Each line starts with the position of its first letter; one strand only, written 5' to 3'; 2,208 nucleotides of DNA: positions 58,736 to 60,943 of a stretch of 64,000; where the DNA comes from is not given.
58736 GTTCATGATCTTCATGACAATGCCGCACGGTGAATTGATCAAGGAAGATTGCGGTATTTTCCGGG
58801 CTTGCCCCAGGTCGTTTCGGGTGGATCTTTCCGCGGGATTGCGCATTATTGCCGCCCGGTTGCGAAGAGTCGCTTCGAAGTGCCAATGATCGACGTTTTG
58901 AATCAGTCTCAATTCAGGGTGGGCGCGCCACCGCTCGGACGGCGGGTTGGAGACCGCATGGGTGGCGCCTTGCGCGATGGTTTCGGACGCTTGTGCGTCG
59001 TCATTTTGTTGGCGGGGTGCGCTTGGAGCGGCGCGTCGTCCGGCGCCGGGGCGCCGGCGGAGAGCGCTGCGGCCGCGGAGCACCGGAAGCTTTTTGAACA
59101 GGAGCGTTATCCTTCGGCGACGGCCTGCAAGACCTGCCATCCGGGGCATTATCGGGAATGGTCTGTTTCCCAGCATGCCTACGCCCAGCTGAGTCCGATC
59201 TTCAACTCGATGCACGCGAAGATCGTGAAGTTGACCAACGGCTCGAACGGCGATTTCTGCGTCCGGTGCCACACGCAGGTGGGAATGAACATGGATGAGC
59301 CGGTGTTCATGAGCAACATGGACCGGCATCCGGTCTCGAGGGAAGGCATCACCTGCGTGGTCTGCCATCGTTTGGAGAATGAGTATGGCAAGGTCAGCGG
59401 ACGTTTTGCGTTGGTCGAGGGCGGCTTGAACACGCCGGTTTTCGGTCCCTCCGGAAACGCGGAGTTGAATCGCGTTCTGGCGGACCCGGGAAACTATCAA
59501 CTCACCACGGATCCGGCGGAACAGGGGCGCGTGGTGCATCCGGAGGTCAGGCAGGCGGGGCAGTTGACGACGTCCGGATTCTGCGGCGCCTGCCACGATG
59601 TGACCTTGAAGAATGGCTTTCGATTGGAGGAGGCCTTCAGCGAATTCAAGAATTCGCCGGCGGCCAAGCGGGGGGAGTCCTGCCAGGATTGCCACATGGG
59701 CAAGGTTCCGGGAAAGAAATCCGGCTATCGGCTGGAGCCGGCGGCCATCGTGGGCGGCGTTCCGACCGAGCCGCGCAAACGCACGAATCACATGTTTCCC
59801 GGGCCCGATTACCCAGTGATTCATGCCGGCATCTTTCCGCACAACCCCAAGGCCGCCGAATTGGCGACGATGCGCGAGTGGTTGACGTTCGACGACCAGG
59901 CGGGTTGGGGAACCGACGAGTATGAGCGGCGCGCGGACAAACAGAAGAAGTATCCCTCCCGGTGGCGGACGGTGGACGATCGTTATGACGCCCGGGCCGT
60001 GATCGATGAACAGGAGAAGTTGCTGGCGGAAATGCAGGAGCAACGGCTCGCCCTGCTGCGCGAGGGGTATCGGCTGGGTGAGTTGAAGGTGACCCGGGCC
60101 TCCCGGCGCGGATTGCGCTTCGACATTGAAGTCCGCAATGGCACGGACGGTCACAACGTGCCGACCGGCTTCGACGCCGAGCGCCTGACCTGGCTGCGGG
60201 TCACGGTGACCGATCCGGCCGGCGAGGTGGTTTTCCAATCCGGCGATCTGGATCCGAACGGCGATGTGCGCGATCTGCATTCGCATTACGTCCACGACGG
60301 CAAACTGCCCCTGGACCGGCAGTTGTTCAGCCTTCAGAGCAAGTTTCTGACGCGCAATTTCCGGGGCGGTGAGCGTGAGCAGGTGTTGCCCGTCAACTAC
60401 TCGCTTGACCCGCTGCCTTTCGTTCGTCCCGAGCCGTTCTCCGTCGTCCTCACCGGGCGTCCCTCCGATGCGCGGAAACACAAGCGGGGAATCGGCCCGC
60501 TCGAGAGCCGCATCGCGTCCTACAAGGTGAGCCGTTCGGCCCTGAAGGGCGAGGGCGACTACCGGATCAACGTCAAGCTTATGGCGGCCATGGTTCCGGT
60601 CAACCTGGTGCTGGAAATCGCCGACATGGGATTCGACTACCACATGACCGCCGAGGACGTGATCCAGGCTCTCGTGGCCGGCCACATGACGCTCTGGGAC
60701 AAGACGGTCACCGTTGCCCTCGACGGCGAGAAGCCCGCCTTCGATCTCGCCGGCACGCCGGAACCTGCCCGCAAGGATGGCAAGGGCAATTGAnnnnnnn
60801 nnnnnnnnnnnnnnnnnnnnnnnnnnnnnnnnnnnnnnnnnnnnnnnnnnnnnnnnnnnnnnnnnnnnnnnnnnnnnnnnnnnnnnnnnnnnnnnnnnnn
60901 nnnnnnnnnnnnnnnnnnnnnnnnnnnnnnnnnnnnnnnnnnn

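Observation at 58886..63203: Cytochrome, beta-barrel, cytochrome operon resembling a porin-cytochrome (Pcc/Mtr-like) trans-outer-membrane electron conduit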

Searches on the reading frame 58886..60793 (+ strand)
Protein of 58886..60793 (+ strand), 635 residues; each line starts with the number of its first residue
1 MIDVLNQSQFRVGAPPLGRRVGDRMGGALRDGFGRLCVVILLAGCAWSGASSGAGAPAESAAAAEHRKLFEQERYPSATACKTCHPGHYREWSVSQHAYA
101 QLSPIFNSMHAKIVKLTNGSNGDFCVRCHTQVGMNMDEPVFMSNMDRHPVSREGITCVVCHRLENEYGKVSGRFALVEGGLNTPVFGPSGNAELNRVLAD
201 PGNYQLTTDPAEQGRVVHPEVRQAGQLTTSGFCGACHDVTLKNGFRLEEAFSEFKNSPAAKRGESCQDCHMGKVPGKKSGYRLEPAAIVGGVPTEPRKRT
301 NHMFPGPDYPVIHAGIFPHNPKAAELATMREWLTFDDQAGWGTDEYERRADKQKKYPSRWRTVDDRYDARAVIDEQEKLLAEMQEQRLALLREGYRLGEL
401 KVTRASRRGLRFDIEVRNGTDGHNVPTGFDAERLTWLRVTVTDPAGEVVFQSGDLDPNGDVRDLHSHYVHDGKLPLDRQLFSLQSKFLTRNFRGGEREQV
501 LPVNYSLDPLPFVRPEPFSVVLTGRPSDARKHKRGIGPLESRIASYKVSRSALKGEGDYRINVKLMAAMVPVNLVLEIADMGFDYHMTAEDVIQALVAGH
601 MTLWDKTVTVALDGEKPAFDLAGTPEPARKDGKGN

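Call 3: search_protein_families(library=pfam, proteins=[window:58886-60793:+], max_evalue=1)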
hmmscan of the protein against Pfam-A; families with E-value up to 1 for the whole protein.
window:58886-60793:+ (635 aa): 12 families
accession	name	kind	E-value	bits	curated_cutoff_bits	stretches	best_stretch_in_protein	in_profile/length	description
PF13435.11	Cytochrome_C554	-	5.9e-09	37.2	20.8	1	80-161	1-83/84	Cytochrome c554 and c-prime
PF22113.1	Mtrc-MtrF_II-IV_dom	-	5.8e-07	29.6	30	2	71-166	73-168/176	Outer membrane cytochrome MtrC/MtrF-like, domains II/IV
PF14537.11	Cytochrom_c3_2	-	8.2e-06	26.6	25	1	120-163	24-66/79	Cytochrome c3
PF14522.11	Cytochrome_C7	-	1e-05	25.7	24.8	2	121-166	12-53/67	Cytochrome c7 and related cytochrome c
PF03264.19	Cytochrom_NNT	-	0.00025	21.3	24.1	2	225-272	120-166/174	NapC/NirT cytochrome c family, N-terminal region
PF09699.15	Paired_CXXCH_1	-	0.00065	19.8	20.6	1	230-273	6-39/41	Doubled CXXCH motif (Paired_CXXCH_1)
PF02085.21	Cytochrom_CIII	-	0.02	15.6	22.9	0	232-274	48-86/101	Class III cytochrome C family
PF02335.20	Cytochrom_C552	-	0.058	12.8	24.1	1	252-275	233-256/438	Cytochrome c552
PF00130.28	C1_1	-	0.066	13.5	26.5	0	225-271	6-36/53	Phorbol esters/diacylglycerol binding domain (C1 domain)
PF21342.2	SoxA-TsdA_cyt-c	-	0.087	13.3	27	0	67-116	3-48/88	SoxA/TsdA, cytochrome c domain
PF03302.18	VSP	-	0.22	10.8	31.4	0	200-274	60-133/397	Giardia variant-specific surface protein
PF22678.1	Cytochrom_c_NrfB-like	-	0.68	10.9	27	0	119-170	30-74/89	Cytochrome c-type protein NrfB-like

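Call 4: search_protein_families(library=ncbifam, proteins=[window:58886-60793:+], max_evalue=1)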
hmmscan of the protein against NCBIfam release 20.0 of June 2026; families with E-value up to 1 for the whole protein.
window:58886-60793:+ (635 aa): 14 families
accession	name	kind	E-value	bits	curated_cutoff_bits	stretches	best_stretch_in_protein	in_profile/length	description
NF040886.1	cyt_C_like_Sec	equivalog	2.5e-09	36.2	250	2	58-104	28-71/423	multiheme c-type cytochrome (seleno)protein ExtKL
TIGR03508.1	decahem_SO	subfamily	2.4e-08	33.8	192.2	1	73-162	65-151/258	DmsE family decaheme c-type cytochrome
NF041028.1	decahem_GSU2203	exception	3.7e-07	29.6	325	1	77-166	100-186/317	GSU2203 family decaheme c-type cytochrome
NF041198.1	UshA_like_PCGU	equivalog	8.1e-05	21.4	275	1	66-161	396-479/519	UshA-like (seleno)protein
NF045713.1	CxxCH_16_HmcA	equivalog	0.011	14.4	400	1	71-166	125-210/541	sulfate respiration complex hexadecaheme cytochrome HmcA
NF008659.0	PRK11659.1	equivalog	0.02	14.6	184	1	55-163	23-119/188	cytochrome c nitrite reductase pentaheme subunit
TIGR04315.1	octaheme_Shew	subfamily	0.022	13.8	375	1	115-174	65-116/440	tetrathionate reductase family octaheme c-type cytochrome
TIGR02162.1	torC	equivalog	0.033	13.5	478.2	1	230-281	134-187/387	pentaheme c-type cytochrome TorC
TIGR03153.1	cytochr_NrfH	equivalog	0.086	12.9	134.2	1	124-162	104-134/138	cytochrome c nitrite reductase small subunit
NF008339.0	PRK11125.1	equivalog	0.087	11.5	595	0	258-278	281-301/487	ammonia-forming cytochrome c nitrite reductase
TIGR03152.1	cyto_c552_HCOOH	exception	0.12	11.1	692.5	0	117-165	239-287/441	ammonia-forming nitrite reductase cytochrome c552 subunit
TIGR03507.1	decahem_SO1788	subfamily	0.43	8.9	209.3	0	116-167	483-523/672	OmcA/MtrC family decaheme c-type cytochrome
TIGR02161.1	napC_nirT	subfamily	0.6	10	310.6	0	121-162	134-175/185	periplasmic nitrate (or nitrite) reductase c-type cytochrome, NapC/NirT family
TIGR04257.1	nanowire_3heme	domain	0.66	10.2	40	0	118-164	25-61/75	c(7)-type cytochrome triheme domain-containing protein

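Call 9: find_homologous_proteins(query=window:58886-60793:+)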
Query window:58886-60793:+ (635 aa): 3441 proteins with E <= 0.001 among 8000 candidates; the best 120 are listed.
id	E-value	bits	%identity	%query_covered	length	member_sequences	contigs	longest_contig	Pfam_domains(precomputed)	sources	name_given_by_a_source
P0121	0.0e+0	1438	100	96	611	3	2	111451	PF14537.12,PF13435.12,PF14522.12,PF22113.2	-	-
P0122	0.0e+0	1230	87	92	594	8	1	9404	PF13435.12,PF03264.20,PF14522.12,PF22113.2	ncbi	-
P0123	0.0e+0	1188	80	99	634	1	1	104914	PF13435.12,PF03264.20,PF14522.12,PF22113.2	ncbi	-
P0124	0.0e+0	1149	81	92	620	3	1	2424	PF13435.12,PF22113.2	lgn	-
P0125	0.0e+0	1149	79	95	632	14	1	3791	PF13435.12,PF22113.2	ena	-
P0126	0.0e+0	1016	75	89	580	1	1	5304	PF13435.12,PF03264.20,PF22113.2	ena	-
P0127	1.8e-276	937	64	94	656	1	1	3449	PF13435.12,PF22113.2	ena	-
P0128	6.1e-275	932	64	96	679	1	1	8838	PF13435.12,PF22113.2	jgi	-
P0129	7.1e-275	932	66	93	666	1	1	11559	PF13435.12,PF03264.20,PF22113.2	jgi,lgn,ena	-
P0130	4.7e-273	926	65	94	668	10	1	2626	PF13435.12,PF22113.2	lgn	-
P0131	4.8e-273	926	66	92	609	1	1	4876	PF13435.12,PF03264.20,PF22113.2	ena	-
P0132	8.1e-270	915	68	88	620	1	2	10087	PF13435.12,PF03264.20,PF22113.2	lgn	-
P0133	3.3e-269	913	63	94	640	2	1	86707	PF14537.12,PF13435.12,PF03264.20,PF22113.2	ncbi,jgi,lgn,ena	jgi:nitrate/TMAO reductase-like tetraheme cytochrome c subunit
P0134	2.5e-268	910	65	91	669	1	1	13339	PF13435.12,PF03264.20,PF22113.2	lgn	-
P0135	2.5e-268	910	66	92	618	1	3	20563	PF13435.12,PF03264.20,PF22113.2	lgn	-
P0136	1.4e-267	908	67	88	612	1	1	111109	PF13435.12,PF03264.20,PF22113.2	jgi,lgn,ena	jgi:hypothetical protein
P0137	6.3e-267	905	67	90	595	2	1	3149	PF14537.12,PF13435.12,PF03264.20,PF22113.2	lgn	-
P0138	1.6e-266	904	62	93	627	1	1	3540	PF13435.12,PF03264.20,PF22113.2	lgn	-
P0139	2.0e-266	904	65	91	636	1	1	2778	PF13435.12,PF22113.2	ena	-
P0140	2.3e-266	904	66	90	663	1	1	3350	PF13435.12,PF03264.20,PF22113.2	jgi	jgi:nitrate/TMAO reductase-like tetraheme cytochrome c subunit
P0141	3.1e-266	903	65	90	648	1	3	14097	PF13435.12,PF03264.20,PF22113.2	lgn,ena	-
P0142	3.1e-266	903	65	89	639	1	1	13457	PF13435.12,PF03264.20,PF22113.2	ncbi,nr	ncbi:MAG TPA: multiheme c-type cytochrome [Verrucomicrobiae bacterium]|nr:multiheme c-type cytochrom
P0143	6.6e-265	899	64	92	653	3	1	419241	PF13435.12,PF03264.20,PF22113.2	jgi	jgi:hypothetical protein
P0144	1.1e-264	898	65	92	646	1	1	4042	PF13435.12,PF03264.20,PF22113.2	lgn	-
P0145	1.6e-264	898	66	90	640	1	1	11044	PF13435.12,PF22113.2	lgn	-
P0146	3.4e-264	896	63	94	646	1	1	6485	PF13435.12,PF03264.20,PF22113.2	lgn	-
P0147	5.2e-264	896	64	92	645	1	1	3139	PF13435.12,PF03264.20,PF22113.2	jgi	-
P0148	6.7e-263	892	63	93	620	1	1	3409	PF13435.12,PF03264.20,PF22113.2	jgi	-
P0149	9.8e-263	892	65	93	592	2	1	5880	PF13435.12,PF03264.20,PF22113.2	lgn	-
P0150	2.3e-262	890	65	89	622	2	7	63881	PF13435.12,PF03264.20,PF22113.2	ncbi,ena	-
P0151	1.4e-261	888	63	92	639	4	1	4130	PF14537.12,PF13435.12,PF03264.20,PF22113.2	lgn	-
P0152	1.9e-261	887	61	96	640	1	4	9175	PF13435.12,PF03264.20,PF22113.2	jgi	jgi:hypothetical protein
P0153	3.7e-261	886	64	89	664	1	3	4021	PF13435.12,PF22113.2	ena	-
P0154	3.9e-261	886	65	88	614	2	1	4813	PF14537.12,PF13435.12,PF03264.20,PF22113.2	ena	-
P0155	1.5e-260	884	63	92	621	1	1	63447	PF14537.12,PF13435.12,PF03264.20,PF22113.2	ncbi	-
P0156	1.7e-260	884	65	89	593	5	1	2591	PF14537.12,PF13435.12,PF22113.2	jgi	jgi:nitrate/TMAO reductase-like tetraheme cytochrome c subunit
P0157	2.8e-260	884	64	93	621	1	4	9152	PF14537.12,PF13435.12,PF03264.20,PF22113.2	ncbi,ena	-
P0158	5.2e-260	883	65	90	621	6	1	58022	PF13435.12,PF03264.20,PF22113.2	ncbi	-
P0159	1.7e-258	878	62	94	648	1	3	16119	PF14537.12,PF13435.12,PF03264.20,PF22113.2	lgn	-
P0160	2.6e-258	877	63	91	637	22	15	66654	PF13435.12,PF03264.20,PF22113.2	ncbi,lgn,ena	-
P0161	2.9e-258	877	63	93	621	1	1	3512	PF14537.12,PF13435.12,PF03264.20,PF22113.2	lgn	-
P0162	3.8e-258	876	65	88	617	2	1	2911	PF14537.12,PF13435.12,PF03264.20,PF22113.2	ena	-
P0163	7.2e-258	876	65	88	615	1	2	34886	PF14537.12,PF13435.12,PF03264.20,PF14522.12,PF22113.2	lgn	-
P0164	2.3e-257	874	65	88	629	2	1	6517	PF13435.12,PF22113.2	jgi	jgi:Cytochrome c554 and c-prime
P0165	3.5e-257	873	63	92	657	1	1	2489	PF14537.12,PF13435.12,PF03264.20,PF22113.2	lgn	-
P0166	5.3e-257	873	64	91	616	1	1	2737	PF13435.12,PF03264.20,PF14522.12,PF22113.2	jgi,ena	-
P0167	5.8e-257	873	64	93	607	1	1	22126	PF14537.12,PF13435.12,PF22113.2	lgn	-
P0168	7.9e-257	872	61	93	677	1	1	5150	PF13435.12,PF03264.20,PF14522.12,PF22113.2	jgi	jgi:hypothetical protein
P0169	2.3e-256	871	64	89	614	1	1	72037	PF14537.12,PF13435.12,PF03264.20,PF22113.2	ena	-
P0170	5.4e-256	869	64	90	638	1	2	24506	PF13435.12,PF03264.20,PF14522.12,PF22113.2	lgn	-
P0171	5.5e-256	869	62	93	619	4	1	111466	PF13435.12,PF03264.20,PF22113.2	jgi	jgi:hypothetical protein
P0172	5.9e-256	869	61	95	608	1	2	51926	PF14537.12,PF13435.12,PF03264.20,PF14522.12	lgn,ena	-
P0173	7.1e-256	869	63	90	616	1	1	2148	PF13435.12,PF22113.2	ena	-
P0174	3.6e-255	867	64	89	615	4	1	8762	PF14537.12,PF13435.12,PF03264.20,PF22113.2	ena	-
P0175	1.6e-254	865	63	90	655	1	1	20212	PF14537.12,PF13435.12,PF03264.20,PF22113.2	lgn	-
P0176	1.9e-254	864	61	96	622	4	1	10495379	PF14537.12,PF13435.12,PF03264.20,PF22113.2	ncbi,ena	-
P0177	9.3e-254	862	62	91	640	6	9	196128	PF14537.12,PF13435.12,PF03264.20,PF22113.2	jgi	jgi:hypothetical protein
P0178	2.6e-253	860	61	89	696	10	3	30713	PF13435.12,PF22113.2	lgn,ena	-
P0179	2.6e-253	860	61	94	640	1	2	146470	PF13435.12,PF22113.2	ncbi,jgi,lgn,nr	ncbi:MAG TPA: multiheme c-type cytochrome [Verrucomicrobiae bacterium]|jgi:nitrate/TMAO reductase-li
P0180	2.7e-253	860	65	89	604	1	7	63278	PF14537.12,PF13435.12,PF03264.20,PF14522.12,PF22113.2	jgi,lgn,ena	-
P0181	1.2e-252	858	64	91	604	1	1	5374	PF14537.12,PF13435.12,PF03264.20,PF14522.12,PF22113.2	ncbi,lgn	ncbi:MAG: multiheme c-type cytochrome [Limisphaerales bacterium]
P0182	1.5e-252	858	63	90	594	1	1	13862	PF14537.12,PF13435.12,PF03264.20,PF22113.2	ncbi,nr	ncbi:MAG TPA: multiheme c-type cytochrome [Acidobacteriota bacterium]|nr:multiheme c-type cytochrome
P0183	3.0e-252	857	60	94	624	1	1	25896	PF13435.12,PF03264.20,PF22113.2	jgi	jgi:hypothetical protein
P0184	3.9e-252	857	63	87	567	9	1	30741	PF13435.12,PF03264.20,PF14522.12,PF22113.2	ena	-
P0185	4.9e-252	856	64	87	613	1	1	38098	PF14537.12,PF13435.12,PF03264.20,PF22113.2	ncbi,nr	ncbi:MAG TPA: multiheme c-type cytochrome [Acidobacteriota bacterium]|nr:multiheme c-type cytochrome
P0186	1.1e-251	855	65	86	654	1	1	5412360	PF13435.12,PF22113.2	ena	-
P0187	3.9e-251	853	59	93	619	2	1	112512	PF13435.12,PF03264.20,PF22113.2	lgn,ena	-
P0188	5.2e-251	853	65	84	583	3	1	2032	PF14537.12,PF13435.12,PF03264.20,PF22113.2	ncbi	-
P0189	5.7e-251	853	65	86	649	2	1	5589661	PF14537.12,PF13435.12,PF22113.2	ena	-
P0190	5.9e-251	853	62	91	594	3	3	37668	PF14537.12,PF13435.12,PF22113.2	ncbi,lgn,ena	-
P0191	9.8e-250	849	61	92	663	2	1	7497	PF13435.12,PF03264.20,PF22113.2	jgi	jgi:hypothetical protein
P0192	9.9e-250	849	63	91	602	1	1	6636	PF14537.12,PF13435.12,PF03264.20,PF22113.2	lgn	-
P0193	1.2e-249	848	61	90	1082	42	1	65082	PF13435.12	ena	-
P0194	1.3e-249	848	61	92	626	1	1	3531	PF14537.12,PF13435.12,PF22113.2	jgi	jgi:hypothetical protein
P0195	3.7e-249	847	63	88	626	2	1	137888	PF13435.12,PF03264.20,PF22113.2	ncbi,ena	-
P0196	9.1e-249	845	64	86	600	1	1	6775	PF14537.12,PF13435.12,PF22113.2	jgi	jgi:Cytochrome c554 and c-prime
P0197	1.3e-248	845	60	96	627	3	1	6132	PF13435.12,PF03264.20,PF22113.2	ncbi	-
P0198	2.5e-248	844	62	88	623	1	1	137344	PF13435.12,PF03264.20,PF22113.2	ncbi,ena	-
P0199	3.1e-248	844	62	87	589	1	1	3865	PF14537.12,PF13435.12,PF22113.2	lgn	-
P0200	3.8e-248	843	63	89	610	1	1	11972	PF13435.12,PF03264.20,PF14522.12,PF22113.2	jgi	jgi:nitrate/TMAO reductase-like tetraheme cytochrome c subunit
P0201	3.8e-248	843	61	91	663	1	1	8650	PF13435.12,PF03264.20,PF22113.2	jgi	jgi:hypothetical protein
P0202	6.7e-248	843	61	92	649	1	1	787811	PF13435.12,PF22113.2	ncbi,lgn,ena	-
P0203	1.0e-247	842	61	92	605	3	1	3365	PF14537.12,PF13435.12,PF03264.20,PF22113.2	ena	-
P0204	1.1e-247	842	61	91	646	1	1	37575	PF14537.12,PF13435.12,PF22113.2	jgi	jgi:hypothetical protein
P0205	1.2e-247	842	61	92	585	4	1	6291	PF14537.12,PF13435.12,PF03264.20,PF22113.2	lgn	-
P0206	1.7e-247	841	62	89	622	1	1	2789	PF14537.12,PF13435.12,PF03264.20,PF22113.2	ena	-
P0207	2.1e-247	841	61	92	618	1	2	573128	PF14537.12,PF13435.12,PF22113.2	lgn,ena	-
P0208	2.9e-247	841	61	89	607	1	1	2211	PF14537.12,PF13435.12,PF03264.20,PF22113.2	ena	-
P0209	3.1e-247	840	62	89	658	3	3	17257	PF13435.12,PF03264.20,PF22113.2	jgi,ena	-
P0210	3.2e-247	840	64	85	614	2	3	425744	PF14537.12,PF13435.12,PF03264.20,PF22113.2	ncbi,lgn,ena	-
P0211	4.7e-247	840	63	87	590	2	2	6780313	PF14537.12,PF13435.12,PF22113.2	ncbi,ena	-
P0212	9.9e-247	839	64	88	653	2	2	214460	PF13435.12,PF22113.2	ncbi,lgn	-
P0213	1.3e-246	838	62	88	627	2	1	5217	PF14537.12,PF13435.12,PF03264.20,PF22113.2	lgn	-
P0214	2.3e-246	838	59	93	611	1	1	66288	PF14537.12,PF13435.12,PF03264.20,PF14522.12,PF22113.2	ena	-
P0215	2.5e-246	837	62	91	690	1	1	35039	PF14537.12,PF13435.12,PF03264.20,PF22113.2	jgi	-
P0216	4.4e-246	837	60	91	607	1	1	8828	PF14537.12,PF13435.12,PF03264.20,PF22113.2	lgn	-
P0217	5.1e-246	836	61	91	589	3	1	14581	PF14537.12,PF13435.12,PF03264.20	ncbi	-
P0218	6.2e-246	836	63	87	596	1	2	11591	PF14537.12,PF13435.12,PF03264.20,PF22113.2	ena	-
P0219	6.6e-246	836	60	92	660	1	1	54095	PF14537.12,PF13435.12,PF03264.20,PF22113.2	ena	-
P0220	7.7e-246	836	61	90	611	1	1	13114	PF14537.12,PF13435.12,PF03264.20,PF14522.12,PF22113.2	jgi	-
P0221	9.7e-246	835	62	89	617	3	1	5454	PF13435.12,PF03264.20,PF22113.2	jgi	-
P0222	1.1e-245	835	63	87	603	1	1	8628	PF13435.12,PF03264.20,PF22113.2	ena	-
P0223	2.0e-245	834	62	91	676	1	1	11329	PF13435.12,PF03264.20,PF22113.2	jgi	jgi:hypothetical protein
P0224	2.2e-245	834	62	90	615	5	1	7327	PF14537.12,PF13435.12,PF03264.20,PF14522.12,PF22113.2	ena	-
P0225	3.6e-245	834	63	87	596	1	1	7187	PF14537.12,PF13435.12,PF03264.20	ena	-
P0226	5.1e-245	833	62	87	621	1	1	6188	PF14537.12,PF13435.12,PF03264.20,PF22113.2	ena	-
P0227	5.5e-245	833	61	92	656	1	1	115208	PF13435.12,PF03264.20,PF22113.2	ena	-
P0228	7.2e-245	833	60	92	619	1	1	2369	PF13435.12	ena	-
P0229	7.6e-245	833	62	88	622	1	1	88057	PF14537.12,PF13435.12,PF22113.2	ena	-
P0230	8.8e-245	832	61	89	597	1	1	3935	PF14537.12,PF13435.12,PF03264.20,PF22113.2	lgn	-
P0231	9.3e-245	832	64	87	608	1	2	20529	PF14537.12,PF13435.12,PF22113.2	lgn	-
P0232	1.4e-244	832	63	86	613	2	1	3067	PF13435.12,PF03264.20,PF22113.2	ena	-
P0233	1.9e-244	831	62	88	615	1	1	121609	PF13435.12,PF03264.20,PF22113.2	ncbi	ncbi:MAG: multiheme c-type cytochrome [Acidobacteriota bacterium]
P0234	2.4e-244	831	62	89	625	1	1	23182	PF13435.12,PF03264.20,PF22113.2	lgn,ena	-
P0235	3.6e-244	830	62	90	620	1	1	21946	PF13435.12,PF03264.20,PF22113.2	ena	-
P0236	6.0e-244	830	60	93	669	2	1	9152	PF14537.12,PF13435.12,PF03264.20,PF22113.2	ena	-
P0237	7.1e-244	829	63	89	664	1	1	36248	PF14537.12,PF13435.12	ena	-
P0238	1.9e-243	828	60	90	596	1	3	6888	PF13435.12,PF03264.20,PF22113.2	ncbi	-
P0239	2.8e-243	827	63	87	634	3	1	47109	PF14537.12,PF13435.12,PF22113.2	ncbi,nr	ncbi:MAG: cytochrome c family protein [Thermoanaerobaculia bacterium]|nr:cytochrome c family protein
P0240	3.1e-243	827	61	89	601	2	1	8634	PF13435.12,PF03264.20,PF22113.2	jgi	jgi:nitrate/TMAO reductase-like tetraheme cytochrome c subunit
